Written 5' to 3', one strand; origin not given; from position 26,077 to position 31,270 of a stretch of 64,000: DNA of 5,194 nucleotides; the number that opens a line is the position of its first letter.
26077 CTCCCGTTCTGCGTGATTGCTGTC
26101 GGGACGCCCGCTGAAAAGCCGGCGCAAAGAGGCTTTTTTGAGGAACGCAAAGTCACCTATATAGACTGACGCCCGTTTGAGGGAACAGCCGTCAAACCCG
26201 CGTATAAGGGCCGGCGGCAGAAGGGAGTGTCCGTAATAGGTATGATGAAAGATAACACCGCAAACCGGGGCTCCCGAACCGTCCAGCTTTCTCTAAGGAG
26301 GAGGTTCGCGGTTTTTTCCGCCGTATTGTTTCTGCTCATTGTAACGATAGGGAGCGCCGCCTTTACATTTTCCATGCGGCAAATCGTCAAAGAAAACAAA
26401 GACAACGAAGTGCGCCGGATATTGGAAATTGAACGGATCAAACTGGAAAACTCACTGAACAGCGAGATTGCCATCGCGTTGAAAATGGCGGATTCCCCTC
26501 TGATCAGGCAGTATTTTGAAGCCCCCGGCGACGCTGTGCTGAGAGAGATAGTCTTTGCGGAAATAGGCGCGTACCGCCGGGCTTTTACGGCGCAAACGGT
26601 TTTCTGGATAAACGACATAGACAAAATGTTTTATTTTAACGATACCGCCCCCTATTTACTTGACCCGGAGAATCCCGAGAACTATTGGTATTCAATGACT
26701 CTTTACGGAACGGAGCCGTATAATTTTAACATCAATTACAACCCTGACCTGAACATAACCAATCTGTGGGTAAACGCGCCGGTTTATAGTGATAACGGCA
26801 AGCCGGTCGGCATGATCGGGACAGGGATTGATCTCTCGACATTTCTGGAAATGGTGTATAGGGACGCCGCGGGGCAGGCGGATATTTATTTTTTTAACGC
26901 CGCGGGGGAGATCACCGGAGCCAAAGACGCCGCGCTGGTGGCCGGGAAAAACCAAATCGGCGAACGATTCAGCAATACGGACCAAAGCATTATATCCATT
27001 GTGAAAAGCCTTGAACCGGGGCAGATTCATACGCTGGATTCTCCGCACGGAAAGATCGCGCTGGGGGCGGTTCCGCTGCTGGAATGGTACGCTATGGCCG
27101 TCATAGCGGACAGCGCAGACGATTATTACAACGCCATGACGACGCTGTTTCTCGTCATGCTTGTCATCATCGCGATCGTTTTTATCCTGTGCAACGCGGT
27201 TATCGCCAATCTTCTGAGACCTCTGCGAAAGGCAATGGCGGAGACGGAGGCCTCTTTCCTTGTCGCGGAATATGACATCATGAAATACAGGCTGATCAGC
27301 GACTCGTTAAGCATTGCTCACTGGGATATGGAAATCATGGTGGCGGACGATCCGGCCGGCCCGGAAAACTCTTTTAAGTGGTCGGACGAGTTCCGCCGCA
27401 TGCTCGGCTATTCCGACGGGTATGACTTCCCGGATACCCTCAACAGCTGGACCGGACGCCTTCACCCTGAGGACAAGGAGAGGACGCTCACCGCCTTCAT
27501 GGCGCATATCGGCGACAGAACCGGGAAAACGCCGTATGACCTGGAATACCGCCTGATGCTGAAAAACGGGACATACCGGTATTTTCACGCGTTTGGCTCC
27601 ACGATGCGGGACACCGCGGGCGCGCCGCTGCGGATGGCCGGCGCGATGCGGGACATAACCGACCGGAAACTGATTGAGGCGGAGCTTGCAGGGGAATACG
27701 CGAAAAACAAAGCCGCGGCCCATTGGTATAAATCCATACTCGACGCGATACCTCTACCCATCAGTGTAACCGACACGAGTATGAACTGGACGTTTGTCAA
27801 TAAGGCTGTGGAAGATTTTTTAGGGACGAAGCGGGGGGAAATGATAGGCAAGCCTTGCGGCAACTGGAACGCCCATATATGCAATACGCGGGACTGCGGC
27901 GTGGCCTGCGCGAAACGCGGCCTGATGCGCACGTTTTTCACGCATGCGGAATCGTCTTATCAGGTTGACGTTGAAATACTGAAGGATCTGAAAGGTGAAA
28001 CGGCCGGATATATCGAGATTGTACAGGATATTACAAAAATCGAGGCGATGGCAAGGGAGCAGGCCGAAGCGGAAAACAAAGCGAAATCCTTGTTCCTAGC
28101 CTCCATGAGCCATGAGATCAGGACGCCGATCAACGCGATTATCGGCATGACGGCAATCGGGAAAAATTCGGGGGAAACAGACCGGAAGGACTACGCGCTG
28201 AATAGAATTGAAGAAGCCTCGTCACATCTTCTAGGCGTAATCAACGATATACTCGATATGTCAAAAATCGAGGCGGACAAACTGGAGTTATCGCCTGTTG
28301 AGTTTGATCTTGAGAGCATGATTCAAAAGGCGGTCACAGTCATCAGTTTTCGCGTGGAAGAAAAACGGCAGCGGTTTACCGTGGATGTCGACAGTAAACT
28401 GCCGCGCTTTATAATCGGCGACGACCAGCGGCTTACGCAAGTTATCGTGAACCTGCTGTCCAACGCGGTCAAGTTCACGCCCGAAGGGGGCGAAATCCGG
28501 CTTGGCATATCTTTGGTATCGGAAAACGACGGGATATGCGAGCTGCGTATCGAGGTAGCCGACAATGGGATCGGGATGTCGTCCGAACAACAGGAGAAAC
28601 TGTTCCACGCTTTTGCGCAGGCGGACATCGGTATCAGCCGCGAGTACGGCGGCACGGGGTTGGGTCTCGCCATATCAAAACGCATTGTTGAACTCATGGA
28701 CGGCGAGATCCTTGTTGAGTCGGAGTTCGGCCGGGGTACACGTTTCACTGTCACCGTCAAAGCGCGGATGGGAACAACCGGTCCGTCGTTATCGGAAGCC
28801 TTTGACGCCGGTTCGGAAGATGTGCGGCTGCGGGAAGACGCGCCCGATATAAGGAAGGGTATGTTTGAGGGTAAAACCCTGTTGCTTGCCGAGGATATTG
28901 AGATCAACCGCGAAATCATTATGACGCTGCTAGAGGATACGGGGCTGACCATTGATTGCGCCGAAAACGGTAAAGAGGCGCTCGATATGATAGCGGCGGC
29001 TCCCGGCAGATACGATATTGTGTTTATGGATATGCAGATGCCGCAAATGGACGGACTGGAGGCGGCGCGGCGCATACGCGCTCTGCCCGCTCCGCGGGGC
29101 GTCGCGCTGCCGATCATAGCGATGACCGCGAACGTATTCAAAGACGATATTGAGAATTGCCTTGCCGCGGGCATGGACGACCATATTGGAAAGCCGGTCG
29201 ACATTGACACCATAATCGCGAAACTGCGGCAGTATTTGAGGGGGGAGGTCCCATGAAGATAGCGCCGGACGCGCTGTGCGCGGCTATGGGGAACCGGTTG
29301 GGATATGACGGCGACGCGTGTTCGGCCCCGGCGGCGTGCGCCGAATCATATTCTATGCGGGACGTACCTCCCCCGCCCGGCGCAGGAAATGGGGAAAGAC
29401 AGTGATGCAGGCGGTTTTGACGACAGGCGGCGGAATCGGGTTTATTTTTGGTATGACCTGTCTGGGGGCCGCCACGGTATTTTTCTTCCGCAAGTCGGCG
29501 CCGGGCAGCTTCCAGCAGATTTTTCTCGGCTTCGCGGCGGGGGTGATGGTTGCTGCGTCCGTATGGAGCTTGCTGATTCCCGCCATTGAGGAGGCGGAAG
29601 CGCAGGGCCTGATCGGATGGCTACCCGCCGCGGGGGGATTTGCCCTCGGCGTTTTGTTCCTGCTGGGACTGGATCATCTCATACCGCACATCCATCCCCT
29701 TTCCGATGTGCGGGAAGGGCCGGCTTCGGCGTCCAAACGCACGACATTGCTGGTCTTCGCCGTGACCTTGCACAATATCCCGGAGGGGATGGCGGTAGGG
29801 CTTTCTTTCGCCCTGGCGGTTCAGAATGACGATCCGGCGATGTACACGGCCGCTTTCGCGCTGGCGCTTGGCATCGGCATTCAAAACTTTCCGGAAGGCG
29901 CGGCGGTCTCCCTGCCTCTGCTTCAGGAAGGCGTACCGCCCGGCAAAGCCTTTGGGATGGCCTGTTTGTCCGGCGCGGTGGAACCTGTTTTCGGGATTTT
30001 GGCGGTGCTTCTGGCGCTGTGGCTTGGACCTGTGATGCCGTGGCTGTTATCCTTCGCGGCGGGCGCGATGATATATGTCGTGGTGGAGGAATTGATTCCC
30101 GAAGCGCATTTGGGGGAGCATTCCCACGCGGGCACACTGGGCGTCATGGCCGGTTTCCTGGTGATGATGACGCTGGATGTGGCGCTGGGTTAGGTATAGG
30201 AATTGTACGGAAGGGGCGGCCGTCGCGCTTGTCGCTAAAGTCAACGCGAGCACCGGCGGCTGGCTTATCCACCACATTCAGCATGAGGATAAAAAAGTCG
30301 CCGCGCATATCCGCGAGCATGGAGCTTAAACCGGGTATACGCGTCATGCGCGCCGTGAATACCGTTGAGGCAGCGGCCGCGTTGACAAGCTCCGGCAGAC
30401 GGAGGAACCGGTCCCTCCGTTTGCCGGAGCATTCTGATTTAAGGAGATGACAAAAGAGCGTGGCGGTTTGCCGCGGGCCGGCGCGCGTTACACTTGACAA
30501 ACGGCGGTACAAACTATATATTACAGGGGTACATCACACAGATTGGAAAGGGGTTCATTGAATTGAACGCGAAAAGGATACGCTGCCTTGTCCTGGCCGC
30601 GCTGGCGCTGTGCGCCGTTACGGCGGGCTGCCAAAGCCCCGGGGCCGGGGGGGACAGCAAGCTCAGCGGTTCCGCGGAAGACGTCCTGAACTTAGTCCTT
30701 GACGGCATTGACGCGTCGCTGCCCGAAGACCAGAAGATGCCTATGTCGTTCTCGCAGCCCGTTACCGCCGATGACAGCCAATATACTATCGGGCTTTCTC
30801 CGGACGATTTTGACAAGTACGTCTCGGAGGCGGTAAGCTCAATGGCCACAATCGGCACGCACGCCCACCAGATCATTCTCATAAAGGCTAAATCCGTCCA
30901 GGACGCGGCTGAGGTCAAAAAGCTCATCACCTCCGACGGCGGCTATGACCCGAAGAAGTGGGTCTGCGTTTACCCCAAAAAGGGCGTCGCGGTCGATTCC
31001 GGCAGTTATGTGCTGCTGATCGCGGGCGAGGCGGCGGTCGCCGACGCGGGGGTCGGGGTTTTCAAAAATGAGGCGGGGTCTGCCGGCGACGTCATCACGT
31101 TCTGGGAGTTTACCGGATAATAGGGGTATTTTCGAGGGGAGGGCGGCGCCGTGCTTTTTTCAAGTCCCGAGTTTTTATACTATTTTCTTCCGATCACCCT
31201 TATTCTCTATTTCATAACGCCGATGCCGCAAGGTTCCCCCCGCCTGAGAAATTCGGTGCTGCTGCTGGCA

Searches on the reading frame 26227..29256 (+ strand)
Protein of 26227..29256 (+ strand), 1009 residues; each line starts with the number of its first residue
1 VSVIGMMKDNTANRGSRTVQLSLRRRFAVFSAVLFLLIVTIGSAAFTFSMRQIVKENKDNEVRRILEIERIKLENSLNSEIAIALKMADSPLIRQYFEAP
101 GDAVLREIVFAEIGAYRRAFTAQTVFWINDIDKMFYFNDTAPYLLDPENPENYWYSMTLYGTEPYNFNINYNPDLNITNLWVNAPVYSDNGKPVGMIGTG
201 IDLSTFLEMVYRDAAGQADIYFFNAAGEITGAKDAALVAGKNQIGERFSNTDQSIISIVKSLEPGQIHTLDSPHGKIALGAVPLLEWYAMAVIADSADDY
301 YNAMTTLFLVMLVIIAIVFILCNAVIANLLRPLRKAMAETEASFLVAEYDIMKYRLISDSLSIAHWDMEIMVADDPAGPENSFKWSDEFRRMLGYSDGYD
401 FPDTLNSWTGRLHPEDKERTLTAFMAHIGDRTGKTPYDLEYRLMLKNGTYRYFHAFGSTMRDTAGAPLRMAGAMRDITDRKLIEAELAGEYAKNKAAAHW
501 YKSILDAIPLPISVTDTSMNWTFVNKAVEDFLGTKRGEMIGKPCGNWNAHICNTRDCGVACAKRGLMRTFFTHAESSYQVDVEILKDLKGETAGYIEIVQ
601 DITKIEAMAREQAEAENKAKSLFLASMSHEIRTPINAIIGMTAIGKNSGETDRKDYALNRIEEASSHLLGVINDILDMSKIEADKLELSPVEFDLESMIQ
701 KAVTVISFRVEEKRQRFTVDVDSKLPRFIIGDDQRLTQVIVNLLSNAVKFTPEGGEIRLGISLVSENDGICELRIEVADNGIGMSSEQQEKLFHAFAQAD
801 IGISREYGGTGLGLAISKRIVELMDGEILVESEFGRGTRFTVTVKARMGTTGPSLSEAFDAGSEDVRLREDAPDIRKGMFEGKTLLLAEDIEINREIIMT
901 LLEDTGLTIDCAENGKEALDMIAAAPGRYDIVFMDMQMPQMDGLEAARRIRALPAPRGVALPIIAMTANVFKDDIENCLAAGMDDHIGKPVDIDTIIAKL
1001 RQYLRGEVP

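Call 19: search_protein_families(library=pfam, proteins=[window:26227-29256:+], max_evalue=0.001)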
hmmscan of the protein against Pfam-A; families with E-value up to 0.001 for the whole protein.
window:26227-29256:+ (1009 aa): 9 families
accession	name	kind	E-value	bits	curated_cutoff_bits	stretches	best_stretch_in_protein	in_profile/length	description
PF02518.31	HATPase_c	-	1.4e-29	103.2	26.4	1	731-846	1-109/111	Histidine kinase-, DNA gyrase B-, and HSP90-like ATPase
PF00072.30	Response_reg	-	3.3e-25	88.8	30.2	1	886-1000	2-110/111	Response regulator receiver domain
PF08447.18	PAS_3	-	3.3e-24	85.4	25.6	1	384-473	3-88/89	PAS fold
PF00512.31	HisKA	-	4.8e-17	62.2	26.9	1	619-683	1-65/66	His Kinase A (phospho-acceptor) domain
PF13426.13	PAS_9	-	2e-12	47.7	27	2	383-479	14-103/103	PAS domain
PF08448.16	PAS_4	-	2.3e-11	44.4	23.1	1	505-604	1-107/110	PAS fold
PF00989.32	PAS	-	3.4e-09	37.1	22.6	1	501-543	3-45/113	PAS fold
PF13188.13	PAS_8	-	9.7e-06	25.8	21.8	1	501-548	3-51/65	PAS domain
PF02743.24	dCache_1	-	0.00023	21.2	45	1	125-233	71-183/240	Cache domain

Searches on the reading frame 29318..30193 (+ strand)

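Call 19: search_protein_families(library=pfam, proteins=[window:29318-30193:+], max_evalue=0.001)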
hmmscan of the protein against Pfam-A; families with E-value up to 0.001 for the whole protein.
window:29318-30193:+ (291 aa): 1 family
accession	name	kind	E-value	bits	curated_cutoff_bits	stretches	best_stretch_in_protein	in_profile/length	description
PF02535.28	Zip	-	3e-26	92.9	35.1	2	135-286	171-322/323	ZIP Zinc transporter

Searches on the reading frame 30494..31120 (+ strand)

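Call 19: search_protein_families(library=pfam, proteins=[window:30494-31120:+], max_evalue=0.001)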
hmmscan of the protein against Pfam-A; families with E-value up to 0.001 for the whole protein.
window:30494-31120:+ (208 aa): 1 family
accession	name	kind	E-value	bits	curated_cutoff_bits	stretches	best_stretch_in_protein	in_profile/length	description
PF14270.11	DUF4358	-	0.00013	22.6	25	1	88-146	10-64/102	Domain of unknown function (DUF4358)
